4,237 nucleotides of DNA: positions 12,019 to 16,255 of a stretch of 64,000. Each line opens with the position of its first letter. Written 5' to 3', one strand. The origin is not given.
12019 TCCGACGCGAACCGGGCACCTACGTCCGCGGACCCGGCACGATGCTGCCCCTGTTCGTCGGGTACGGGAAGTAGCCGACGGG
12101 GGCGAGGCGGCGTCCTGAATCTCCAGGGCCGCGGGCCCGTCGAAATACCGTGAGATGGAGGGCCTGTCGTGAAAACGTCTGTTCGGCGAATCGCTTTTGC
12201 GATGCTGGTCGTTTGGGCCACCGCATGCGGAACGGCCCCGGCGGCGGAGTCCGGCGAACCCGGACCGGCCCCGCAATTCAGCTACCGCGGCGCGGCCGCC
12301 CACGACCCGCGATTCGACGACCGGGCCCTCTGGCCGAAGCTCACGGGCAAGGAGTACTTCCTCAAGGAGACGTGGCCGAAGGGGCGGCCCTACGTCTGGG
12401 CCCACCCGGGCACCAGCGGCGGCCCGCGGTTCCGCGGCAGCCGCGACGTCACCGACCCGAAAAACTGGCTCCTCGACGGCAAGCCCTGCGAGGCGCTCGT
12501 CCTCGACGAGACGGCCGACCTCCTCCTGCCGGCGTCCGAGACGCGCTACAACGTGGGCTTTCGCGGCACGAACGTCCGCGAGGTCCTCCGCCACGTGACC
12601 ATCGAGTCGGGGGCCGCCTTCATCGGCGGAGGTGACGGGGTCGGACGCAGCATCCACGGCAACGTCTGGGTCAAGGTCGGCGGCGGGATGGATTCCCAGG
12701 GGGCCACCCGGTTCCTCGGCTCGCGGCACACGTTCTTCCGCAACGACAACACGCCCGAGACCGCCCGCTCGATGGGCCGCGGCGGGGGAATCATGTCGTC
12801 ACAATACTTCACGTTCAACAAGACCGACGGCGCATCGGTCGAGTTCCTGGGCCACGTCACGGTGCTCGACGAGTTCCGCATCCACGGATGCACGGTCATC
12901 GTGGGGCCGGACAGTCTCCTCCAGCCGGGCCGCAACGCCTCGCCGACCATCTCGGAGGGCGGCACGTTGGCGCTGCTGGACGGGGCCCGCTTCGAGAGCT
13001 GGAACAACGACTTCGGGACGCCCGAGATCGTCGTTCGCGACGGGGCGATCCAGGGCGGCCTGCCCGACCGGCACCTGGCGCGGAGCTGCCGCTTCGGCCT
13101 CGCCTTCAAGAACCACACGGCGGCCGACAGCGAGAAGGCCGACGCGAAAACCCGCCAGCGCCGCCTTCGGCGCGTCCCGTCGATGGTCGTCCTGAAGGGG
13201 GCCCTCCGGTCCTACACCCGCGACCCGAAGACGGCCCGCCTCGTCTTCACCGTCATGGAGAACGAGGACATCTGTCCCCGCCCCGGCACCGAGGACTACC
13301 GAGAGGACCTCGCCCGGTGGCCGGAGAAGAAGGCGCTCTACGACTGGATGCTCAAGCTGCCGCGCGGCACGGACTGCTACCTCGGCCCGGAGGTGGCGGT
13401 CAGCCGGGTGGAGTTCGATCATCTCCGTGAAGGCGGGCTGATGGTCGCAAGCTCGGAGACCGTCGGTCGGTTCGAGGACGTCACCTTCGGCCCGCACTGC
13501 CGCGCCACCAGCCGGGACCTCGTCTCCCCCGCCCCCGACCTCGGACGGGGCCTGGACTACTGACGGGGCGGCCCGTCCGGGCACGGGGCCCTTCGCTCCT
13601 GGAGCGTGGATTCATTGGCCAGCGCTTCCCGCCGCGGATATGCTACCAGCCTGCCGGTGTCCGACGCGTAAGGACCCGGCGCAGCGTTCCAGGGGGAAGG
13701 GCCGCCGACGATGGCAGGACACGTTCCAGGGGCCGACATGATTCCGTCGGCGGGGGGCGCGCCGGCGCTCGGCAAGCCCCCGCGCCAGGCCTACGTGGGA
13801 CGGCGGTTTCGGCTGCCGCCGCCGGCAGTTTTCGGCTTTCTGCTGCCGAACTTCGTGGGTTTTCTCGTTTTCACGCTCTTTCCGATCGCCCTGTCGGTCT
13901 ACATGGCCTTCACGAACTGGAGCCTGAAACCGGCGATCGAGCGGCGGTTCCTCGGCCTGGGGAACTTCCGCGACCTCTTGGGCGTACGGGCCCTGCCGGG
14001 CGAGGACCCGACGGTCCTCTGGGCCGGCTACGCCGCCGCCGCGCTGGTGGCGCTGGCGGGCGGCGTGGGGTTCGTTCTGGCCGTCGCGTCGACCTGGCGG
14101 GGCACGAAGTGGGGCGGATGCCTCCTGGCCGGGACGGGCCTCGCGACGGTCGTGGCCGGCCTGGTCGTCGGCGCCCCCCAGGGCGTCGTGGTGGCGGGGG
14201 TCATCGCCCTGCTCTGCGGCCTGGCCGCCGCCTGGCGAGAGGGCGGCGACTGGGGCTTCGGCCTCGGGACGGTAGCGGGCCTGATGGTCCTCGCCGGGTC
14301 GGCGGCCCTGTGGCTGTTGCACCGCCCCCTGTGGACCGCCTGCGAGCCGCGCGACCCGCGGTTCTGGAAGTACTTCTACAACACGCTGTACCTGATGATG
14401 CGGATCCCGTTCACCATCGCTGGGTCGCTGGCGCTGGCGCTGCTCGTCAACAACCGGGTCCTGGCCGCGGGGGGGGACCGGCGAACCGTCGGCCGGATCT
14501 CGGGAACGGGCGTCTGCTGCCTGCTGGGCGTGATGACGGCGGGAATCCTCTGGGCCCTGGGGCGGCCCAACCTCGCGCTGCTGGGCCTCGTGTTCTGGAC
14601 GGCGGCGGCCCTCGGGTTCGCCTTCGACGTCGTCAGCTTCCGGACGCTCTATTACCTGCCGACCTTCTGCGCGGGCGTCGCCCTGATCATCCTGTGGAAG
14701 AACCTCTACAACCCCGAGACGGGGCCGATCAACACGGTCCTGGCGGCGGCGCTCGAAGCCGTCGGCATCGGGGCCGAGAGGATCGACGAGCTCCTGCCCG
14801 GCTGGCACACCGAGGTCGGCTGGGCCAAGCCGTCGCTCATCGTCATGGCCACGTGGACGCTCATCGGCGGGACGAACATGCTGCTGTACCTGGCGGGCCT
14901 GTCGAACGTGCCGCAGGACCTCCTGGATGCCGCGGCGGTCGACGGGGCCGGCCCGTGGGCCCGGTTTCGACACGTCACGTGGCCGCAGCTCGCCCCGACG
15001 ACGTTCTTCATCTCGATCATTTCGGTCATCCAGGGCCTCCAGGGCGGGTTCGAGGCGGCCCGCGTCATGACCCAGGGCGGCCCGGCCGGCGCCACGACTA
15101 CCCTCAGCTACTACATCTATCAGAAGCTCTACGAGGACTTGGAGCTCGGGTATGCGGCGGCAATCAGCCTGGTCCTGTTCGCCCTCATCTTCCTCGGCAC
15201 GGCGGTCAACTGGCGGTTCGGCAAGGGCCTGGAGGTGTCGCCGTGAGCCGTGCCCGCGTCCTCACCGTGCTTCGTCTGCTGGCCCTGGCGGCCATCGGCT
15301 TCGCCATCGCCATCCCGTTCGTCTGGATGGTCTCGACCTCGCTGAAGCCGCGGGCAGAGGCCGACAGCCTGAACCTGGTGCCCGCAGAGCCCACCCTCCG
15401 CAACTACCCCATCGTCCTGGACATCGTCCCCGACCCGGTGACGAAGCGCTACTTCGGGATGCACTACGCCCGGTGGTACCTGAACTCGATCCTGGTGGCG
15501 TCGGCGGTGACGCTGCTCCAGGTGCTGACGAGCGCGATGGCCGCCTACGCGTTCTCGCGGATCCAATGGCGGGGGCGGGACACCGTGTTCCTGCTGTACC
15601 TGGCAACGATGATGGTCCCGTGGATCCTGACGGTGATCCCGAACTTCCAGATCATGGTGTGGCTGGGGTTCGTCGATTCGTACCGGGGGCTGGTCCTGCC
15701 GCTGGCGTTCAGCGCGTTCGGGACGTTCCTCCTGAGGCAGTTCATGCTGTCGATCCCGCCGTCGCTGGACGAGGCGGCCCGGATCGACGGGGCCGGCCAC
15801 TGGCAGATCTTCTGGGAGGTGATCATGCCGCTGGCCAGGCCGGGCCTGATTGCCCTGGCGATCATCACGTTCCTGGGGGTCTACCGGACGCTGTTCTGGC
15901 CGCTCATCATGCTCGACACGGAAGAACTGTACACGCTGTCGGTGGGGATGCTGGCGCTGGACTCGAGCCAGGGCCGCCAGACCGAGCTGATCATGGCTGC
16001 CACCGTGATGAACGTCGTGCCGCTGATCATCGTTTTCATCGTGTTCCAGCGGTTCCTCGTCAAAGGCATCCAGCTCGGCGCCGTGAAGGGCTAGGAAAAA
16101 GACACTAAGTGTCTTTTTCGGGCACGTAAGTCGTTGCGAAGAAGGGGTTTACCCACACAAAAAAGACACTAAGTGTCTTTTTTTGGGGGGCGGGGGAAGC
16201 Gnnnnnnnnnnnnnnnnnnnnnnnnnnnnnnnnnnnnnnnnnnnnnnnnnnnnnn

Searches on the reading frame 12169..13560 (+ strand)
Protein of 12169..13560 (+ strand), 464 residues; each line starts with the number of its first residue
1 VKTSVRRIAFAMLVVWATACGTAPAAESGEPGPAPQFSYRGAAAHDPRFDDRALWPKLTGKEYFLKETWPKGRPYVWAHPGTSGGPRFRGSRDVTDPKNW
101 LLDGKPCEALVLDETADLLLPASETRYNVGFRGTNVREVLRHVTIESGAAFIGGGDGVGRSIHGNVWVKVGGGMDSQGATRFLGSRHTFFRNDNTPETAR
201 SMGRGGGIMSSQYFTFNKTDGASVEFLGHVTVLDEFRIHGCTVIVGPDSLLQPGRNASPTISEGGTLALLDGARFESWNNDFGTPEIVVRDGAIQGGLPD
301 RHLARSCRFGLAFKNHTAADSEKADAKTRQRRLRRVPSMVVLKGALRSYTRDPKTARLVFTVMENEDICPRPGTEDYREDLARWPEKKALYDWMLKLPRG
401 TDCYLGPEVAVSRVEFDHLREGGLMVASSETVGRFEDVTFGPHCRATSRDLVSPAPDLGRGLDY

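Call 7: search_protein_families(library=pfam, proteins=[window:12169-13560:+], max_evalue=0.01)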
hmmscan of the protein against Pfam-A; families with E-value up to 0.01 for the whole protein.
window:12169-13560:+ (464 aa): 0 families

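Call 12: search_protein_families(library=ncbifam, proteins=[window:12169-13560:+], max_evalue=1)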
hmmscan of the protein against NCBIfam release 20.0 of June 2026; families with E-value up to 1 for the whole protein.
window:12169-13560:+ (464 aa): 0 families

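Call 13: search_protein_families(library=pfam, proteins=[window:12169-13560:+], max_evalue=10)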
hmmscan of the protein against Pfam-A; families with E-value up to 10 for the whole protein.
window:12169-13560:+ (464 aa): 0 families

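Call 45: find_homologous_proteins(query=window:12169-13560:+, max_evalue=0.001)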
Query window:12169-13560:+ (464 aa): 89 proteins with E <= 0.001 among 8000 candidates.
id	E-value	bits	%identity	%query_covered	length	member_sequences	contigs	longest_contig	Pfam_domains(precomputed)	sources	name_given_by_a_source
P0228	1.3e-206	705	71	91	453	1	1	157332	-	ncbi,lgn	-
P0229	1.5e-200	685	70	91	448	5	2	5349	-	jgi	-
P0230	3.7e-200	684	65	100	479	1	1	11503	-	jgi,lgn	jgi:hypothetical protein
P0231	1.6e-196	672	66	96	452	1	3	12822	-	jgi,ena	-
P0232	5.5e-188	644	63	98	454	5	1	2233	-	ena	-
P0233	6.8e-188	643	63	95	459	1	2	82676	-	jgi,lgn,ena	-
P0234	5.2e-185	634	62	100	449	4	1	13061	-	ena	-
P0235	3.8e-184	631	61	96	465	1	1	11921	-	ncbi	-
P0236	1.9e-181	622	60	98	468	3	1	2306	-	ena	-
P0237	1.4e-175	603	61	96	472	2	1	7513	-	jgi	jgi:hypothetical protein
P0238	9.2e-167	574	57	99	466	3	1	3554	-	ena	-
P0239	1.0e-156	540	58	91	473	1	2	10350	-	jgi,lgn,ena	-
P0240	2.0e-155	536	58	92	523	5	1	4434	-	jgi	-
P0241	5.0e-149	515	53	98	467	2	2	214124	-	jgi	jgi:hypothetical protein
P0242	2.7e-148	513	54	99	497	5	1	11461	-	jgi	-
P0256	7.1e-122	426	49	97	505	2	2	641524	-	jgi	jgi:hypothetical protein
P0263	7.9e-108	379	44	92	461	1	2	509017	-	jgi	jgi:hypothetical protein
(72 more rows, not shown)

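Call 46: find_encoding_contigs(protein=P0228, flank=10000, max_places=2)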
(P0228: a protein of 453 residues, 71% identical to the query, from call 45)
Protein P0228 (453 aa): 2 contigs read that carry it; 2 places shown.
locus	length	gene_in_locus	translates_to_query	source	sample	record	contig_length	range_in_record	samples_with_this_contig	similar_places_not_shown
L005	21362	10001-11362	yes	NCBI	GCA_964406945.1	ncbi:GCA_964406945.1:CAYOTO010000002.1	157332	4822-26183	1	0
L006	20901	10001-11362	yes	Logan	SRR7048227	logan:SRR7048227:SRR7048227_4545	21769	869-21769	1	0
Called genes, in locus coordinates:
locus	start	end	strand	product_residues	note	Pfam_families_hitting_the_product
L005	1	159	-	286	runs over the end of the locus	PF07963:N_methyl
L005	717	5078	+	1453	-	PF13385:Laminin_G_3, PF00041:fn3 (faint), PF00054:Laminin_G_1 (faint), PF02210:Laminin_G_2 (weak), PF13385:Laminin_G_3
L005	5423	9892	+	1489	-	PF00932:LTD, PF13287:Fn3_assoc, PF13290:CHB_HEX_C_1, PF08757:CotH, PF00932:LTD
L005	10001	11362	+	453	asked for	-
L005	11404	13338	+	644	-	PF01839:FG-GAP (faint), PF13517:FG-GAP_3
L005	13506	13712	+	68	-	-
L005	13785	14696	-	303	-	PF13646:HEAT_2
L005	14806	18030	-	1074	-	PF00092:VWA, PF13519:VWA_2 (weak)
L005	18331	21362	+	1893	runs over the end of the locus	PF25788:Ig_Rha78A_N (faint), PF00932:LTD, PF08757:CotH, PF00932:LTD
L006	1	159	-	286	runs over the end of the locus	PF07963:N_methyl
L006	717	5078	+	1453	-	PF13385:Laminin_G_3, PF00041:fn3 (faint), PF00054:Laminin_G_1 (faint), PF02210:Laminin_G_2 (weak), PF13385:Laminin_G_3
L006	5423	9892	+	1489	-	PF00932:LTD, PF13287:Fn3_assoc, PF13290:CHB_HEX_C_1, PF08757:CotH, PF00932:LTD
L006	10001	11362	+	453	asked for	-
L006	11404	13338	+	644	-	PF01839:FG-GAP (faint), PF13517:FG-GAP_3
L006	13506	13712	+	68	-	-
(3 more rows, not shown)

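Call 47: find_encoding_contigs(protein=P0256, flank=10000, max_places=2)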
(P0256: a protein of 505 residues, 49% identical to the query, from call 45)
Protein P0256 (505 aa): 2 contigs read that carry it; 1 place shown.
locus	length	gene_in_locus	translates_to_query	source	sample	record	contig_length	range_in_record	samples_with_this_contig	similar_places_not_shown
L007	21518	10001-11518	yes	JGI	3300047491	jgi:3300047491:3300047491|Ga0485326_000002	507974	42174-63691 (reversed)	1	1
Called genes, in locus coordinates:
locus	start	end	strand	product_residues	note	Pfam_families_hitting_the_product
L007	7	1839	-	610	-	PF12708:Pect-lyase_RHGA_epim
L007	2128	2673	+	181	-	PF07963:N_methyl, PF08334:T2SSG (weak)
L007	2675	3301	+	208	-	PF07963:N_methyl (weak)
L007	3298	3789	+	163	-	-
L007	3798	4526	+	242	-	-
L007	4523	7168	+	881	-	-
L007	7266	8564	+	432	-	PF00756:Esterase (faint), PF02230:Abhydrolase_2 (faint), PF00326:Peptidase_S9 (faint), PF01738:DLH (weak)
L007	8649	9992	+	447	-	-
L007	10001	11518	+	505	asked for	-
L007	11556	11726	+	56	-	-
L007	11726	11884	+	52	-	-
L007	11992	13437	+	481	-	-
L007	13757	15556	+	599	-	PF00149:Metallophos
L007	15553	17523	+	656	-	PF05048:NosD (weak), PF13229:Beta_helix, PF05048:NosD (weak)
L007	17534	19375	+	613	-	-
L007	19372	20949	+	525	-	-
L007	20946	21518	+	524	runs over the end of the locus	-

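Call 56: find_encoding_contigs(protein=P0263, flank=10000, max_places=1)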
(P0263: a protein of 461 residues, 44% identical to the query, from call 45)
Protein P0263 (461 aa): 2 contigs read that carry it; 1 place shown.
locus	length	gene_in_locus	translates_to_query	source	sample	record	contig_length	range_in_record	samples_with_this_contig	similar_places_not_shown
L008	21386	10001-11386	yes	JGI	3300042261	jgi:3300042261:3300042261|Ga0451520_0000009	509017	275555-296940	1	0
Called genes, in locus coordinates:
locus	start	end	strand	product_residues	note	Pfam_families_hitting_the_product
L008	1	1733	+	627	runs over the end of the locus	-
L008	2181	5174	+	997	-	PF00515:TPR_1 (faint), PF00263:Secretin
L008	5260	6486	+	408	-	PF27149:YdjY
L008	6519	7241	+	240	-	-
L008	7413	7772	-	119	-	PF00829:Ribosomal_L21p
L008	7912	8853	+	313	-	PF01210:NAD_Gly3P_dh_N, PF07479:NAD_Gly3P_dh_C, PF20618:GPD_NAD_C_bact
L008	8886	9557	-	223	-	PF00072:Response_reg, PF00196:GerE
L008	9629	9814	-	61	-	-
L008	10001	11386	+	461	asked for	-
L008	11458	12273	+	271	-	PF00588:SpoU_methylase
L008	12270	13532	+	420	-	PF27096:UvrC_M, PF02151:UVR (weak)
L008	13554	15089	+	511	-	PF02056:Glyco_hydro_4, PF11975:Glyco_hydro_4C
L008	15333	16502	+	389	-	PF01734:Patatin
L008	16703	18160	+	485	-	PF00884:Sulfatase, PF01663:Phosphodiest (faint), PF16347:SGSH_C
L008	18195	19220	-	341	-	PF00106:adh_short, PF08659:KR, PF13561:adh_short_C2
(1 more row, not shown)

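Call 74: search_protein_families(library=padloc, proteins=[window:12169-13560:+], max_evalue=0.01)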
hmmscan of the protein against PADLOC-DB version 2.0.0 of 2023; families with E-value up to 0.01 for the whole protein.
window:12169-13560:+ (464 aa): 0 families

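Call 77: predict_structure(alignment_id=A6)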
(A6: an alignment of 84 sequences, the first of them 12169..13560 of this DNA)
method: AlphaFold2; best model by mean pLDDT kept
length: 464 residues; sequences in the alignment: 84
mean_pLDDT: 92.6   pTM: 0.89
mean pLDDT of the five models: 92.6, 92.4, 92.3, 92.1, 91.7
residues with pLDDT >= 90: 397; 70-90: 31; 50-70: 29; < 50: 7
segments of 3 or more residues with pLDDT < 50: 1-3
pLDDT, mean of each block of 10 residues (from residue 1): 50 55 52 68 97 95 97 98 96 98 97 98 97 96 98 88 98 94 98 93 86 97 98 95 99 89 99 96 96 98 98 96 94 95 98 98 96 96 97 96 98 98 96 96 96 96 94
secondary structure, 60 per line:
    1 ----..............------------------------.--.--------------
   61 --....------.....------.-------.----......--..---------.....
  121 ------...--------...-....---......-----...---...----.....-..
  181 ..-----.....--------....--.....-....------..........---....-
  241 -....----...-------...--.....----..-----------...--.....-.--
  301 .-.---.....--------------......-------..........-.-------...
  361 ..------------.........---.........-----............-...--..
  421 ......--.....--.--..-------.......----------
elements in order: H5-18 H63-66 E73-77 E100-102 E116-120 E127-129 E138-140 E142-145 E149-154 E160-162 E166-168 E173-177 E179-182 E188-192 E201-204 E207-211 E213-216 E223-232 E236-239 E242-245 E250-252 E260-262 E265-269 E287-289 E292-296 E307-311 H326-331 E339-348 E358-362 H375-383 H387-395 E401-412 E414-416 E419-426 H429-433 H448-451 E452-454

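Call 82: search_protein_families(library=pfam, proteins=[L007:8649-9989:+, L007:11992-13434:+, L007:4523-7165:+], max_evalue=0.1)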
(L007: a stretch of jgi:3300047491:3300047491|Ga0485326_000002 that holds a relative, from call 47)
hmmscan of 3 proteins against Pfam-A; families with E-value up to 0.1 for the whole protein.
L007:8649-9989:+ (447 aa): 2 families
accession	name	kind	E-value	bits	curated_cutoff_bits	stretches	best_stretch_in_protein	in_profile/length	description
PF18370.7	RGI_lyase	-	0.0012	19.6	27.8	1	331-373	9-50/86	Rhamnogalacturonan I lyases beta-sheet domain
PF17957.7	Big_7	-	0.015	16.4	24.1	1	332-369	11-46/70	Bacterial Ig domain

L007:11992-13434:+ (481 aa): 0 families

L007:4523-7165:+ (881 aa): 1 family
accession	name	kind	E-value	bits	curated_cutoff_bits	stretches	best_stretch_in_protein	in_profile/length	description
PF04588.18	HIG_1_N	-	0.0011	19.5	22.4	1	25-62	9-43/52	Hypoxia induced protein conserved region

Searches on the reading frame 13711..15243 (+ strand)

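Call 30: search_protein_families(library=pfam, proteins=[window:13711-15243:+], max_evalue=0.001)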
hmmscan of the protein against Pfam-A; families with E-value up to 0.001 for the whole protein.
window:13711-15243:+ (511 aa): 1 family
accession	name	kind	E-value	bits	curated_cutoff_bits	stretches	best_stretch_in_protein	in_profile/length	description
PF00528.27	BPD_transp_1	-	4.3e-14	53.1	26.4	1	311-499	25-174/184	Binding-protein-dependent transport system inner membrane component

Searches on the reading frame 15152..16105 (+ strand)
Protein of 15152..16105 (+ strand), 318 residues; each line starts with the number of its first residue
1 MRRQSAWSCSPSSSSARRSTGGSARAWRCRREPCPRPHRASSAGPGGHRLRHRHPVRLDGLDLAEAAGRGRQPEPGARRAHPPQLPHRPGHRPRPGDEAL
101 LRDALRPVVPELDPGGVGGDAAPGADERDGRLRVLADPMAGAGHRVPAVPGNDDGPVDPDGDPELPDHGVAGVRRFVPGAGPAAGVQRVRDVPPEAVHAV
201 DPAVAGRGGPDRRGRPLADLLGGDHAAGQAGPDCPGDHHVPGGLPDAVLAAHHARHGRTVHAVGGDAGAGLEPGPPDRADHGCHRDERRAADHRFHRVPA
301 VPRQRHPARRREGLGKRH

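Call 30: search_protein_families(library=pfam, proteins=[window:15152-16105:+], max_evalue=0.001)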
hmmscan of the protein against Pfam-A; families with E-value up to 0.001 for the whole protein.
window:15152-16105:+ (318 aa): 0 families

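Call 82: search_protein_families(library=pfam, proteins=[window:15152-16105:+], max_evalue=0.1)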
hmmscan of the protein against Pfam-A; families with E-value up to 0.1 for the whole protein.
window:15152-16105:+ (318 aa): 0 families
